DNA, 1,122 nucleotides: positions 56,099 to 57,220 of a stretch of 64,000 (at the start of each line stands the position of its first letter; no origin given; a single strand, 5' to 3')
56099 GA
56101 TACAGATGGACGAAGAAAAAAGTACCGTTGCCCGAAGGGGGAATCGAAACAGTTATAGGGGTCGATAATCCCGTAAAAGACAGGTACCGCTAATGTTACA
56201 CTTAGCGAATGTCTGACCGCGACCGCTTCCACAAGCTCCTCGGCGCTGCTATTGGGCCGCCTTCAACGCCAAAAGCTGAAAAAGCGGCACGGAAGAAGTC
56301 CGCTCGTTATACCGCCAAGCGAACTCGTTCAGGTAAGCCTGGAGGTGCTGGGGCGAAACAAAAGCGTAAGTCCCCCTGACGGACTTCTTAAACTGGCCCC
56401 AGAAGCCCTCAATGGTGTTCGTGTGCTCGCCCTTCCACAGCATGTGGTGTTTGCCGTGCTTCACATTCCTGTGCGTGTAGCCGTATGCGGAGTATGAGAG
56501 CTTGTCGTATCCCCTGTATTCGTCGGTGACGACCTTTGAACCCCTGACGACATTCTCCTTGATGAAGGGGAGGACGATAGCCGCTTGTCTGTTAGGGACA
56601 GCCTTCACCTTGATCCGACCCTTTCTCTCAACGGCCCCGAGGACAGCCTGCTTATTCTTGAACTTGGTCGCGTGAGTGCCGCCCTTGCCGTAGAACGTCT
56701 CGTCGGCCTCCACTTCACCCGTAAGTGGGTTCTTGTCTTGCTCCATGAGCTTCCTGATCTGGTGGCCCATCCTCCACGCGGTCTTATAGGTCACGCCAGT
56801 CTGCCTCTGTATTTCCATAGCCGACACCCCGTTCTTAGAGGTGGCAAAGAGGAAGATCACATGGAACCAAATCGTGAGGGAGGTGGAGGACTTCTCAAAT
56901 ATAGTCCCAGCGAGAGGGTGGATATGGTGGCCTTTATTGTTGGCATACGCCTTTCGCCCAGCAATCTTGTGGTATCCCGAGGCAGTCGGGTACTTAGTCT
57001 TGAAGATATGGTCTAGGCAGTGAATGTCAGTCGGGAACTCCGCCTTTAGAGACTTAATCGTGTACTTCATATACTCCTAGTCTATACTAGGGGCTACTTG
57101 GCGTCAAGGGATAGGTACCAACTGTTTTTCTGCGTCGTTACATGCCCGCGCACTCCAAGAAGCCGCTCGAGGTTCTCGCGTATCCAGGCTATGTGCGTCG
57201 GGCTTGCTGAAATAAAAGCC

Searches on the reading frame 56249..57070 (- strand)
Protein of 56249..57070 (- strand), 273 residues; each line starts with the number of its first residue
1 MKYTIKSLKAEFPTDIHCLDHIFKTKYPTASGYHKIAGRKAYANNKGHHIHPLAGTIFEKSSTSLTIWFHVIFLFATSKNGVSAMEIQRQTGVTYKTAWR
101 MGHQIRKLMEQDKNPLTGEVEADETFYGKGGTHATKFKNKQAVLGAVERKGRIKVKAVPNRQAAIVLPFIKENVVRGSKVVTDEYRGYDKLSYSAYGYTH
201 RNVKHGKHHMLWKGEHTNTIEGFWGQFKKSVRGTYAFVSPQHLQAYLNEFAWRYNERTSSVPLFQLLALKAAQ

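Call 55: search_protein_families(library=pfam, proteins=[window:56249-57070:-], max_evalue=0.001)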
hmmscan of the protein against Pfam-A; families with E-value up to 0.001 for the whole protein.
window:56249-57070:- (273 aa): 1 family
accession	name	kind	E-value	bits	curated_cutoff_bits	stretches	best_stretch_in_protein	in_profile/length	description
PF12762.13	DDE_Tnp_IS1595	-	1.4e-35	123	27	1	116-255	2-153/153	ISXO2-like transposase domain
